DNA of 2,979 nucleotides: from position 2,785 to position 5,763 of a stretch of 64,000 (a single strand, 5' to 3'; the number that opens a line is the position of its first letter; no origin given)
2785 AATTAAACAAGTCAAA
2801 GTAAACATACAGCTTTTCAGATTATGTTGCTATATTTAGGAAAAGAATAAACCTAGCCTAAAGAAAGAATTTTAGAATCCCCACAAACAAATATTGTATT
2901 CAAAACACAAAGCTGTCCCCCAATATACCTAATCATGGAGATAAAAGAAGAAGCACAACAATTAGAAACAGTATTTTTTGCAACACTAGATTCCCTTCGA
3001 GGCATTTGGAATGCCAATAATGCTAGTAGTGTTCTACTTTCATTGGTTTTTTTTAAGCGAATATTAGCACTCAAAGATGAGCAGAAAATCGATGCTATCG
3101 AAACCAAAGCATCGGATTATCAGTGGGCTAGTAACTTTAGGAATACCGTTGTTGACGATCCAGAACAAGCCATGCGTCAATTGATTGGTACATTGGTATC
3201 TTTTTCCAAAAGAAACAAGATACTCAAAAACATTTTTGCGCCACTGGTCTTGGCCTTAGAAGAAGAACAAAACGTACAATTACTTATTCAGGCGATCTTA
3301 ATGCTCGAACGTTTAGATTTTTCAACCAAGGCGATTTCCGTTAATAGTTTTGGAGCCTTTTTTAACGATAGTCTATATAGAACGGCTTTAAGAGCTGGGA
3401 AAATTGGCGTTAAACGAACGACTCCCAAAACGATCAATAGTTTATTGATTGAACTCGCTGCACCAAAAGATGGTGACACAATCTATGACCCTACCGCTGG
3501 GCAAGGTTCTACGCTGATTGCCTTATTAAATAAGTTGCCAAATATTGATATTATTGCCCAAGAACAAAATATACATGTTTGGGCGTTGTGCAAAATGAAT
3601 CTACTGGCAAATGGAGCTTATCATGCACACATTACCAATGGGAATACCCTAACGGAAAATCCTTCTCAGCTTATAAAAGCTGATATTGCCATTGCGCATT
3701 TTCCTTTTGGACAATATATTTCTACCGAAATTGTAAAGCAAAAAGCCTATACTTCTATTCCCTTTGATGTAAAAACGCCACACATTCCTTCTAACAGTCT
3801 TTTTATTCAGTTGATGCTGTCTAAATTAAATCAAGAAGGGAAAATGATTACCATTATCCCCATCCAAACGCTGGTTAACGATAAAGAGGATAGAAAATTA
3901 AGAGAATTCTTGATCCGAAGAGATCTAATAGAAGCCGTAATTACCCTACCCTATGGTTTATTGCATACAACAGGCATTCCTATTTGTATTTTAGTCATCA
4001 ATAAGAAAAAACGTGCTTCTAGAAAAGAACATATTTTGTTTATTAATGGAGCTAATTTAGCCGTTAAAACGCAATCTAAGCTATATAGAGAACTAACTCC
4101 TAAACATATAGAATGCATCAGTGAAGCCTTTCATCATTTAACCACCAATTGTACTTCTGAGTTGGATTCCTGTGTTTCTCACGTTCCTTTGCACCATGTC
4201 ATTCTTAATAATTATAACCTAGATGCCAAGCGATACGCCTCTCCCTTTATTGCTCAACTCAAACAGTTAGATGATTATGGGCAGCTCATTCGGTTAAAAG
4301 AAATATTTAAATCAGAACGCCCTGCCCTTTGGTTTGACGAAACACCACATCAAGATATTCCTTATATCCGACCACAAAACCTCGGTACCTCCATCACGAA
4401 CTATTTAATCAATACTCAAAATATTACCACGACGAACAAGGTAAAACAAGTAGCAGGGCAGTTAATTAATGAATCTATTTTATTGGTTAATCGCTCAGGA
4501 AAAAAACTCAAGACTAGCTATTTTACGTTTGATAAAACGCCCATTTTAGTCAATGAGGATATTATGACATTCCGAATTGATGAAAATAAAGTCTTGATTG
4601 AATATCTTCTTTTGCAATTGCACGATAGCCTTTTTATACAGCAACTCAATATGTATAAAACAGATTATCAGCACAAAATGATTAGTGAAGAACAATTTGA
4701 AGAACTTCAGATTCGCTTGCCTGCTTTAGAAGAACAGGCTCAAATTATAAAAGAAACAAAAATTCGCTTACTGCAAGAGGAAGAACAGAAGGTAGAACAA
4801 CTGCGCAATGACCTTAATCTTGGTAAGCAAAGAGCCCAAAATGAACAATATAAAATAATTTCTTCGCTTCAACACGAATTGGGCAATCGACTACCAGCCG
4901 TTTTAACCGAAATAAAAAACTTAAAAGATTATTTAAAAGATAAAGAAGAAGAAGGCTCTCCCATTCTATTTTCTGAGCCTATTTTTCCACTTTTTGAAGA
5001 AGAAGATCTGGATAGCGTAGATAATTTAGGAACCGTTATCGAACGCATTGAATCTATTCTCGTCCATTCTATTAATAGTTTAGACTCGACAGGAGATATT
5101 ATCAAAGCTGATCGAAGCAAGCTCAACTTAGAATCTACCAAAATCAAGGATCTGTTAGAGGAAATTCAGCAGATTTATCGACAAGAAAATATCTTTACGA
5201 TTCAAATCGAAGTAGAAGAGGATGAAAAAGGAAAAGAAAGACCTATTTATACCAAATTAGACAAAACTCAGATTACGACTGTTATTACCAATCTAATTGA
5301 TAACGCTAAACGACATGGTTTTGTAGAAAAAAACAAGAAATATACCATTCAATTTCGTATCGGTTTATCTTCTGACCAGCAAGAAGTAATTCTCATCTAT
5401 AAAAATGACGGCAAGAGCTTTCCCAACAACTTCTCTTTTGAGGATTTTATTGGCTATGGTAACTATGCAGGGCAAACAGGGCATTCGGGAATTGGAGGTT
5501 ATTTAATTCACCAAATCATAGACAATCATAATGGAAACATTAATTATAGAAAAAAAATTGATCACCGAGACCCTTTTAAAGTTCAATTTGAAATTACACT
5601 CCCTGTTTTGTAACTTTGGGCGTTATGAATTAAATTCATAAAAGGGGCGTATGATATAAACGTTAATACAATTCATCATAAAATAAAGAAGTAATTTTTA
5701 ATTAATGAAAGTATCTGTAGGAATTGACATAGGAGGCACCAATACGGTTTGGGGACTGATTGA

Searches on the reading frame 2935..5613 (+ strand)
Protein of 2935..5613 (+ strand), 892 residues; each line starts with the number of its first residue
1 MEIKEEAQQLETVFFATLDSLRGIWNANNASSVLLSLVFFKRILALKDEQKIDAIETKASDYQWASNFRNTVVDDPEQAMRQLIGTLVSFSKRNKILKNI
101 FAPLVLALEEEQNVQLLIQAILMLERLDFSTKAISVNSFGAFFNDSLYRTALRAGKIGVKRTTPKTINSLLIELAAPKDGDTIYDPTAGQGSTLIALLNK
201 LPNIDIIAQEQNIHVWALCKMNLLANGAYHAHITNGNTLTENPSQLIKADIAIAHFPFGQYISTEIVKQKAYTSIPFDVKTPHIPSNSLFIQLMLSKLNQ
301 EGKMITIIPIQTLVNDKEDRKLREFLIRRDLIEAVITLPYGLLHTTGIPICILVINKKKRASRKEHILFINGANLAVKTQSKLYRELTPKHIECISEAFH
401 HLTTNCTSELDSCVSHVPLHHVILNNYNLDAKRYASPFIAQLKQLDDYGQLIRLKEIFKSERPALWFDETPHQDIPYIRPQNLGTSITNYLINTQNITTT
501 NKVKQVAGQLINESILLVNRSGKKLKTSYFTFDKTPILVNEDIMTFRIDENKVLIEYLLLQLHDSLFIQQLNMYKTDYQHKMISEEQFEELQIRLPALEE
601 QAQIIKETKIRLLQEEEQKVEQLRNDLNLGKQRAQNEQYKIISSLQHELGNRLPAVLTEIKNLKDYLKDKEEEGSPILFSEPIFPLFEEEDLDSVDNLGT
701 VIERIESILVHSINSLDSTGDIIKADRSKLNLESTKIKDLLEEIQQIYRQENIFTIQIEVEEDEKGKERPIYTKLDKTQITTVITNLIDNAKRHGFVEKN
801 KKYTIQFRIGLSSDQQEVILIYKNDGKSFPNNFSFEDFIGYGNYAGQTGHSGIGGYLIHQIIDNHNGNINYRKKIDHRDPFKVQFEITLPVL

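Call 80: search_protein_families(library=pfam, proteins=[window:2935-5613:+], max_evalue=0.00001)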
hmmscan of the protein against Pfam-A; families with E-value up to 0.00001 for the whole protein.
window:2935-5613:+ (892 aa): 3 families
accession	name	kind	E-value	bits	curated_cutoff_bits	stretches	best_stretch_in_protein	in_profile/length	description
PF02384.22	N6_Mtase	-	7.9e-48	163.8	20.4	1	139-437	6-305/311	N-6 DNA Methylase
PF01420.25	Methylase_S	-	1.4e-09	38.8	22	1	452-606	7-147/168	Type I restriction modification DNA specificity domain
PF02518.31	HATPase_c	-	2.2e-08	35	26.4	1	776-890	2-108/111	Histidine kinase-, DNA gyrase B-, and HSP90-like ATPase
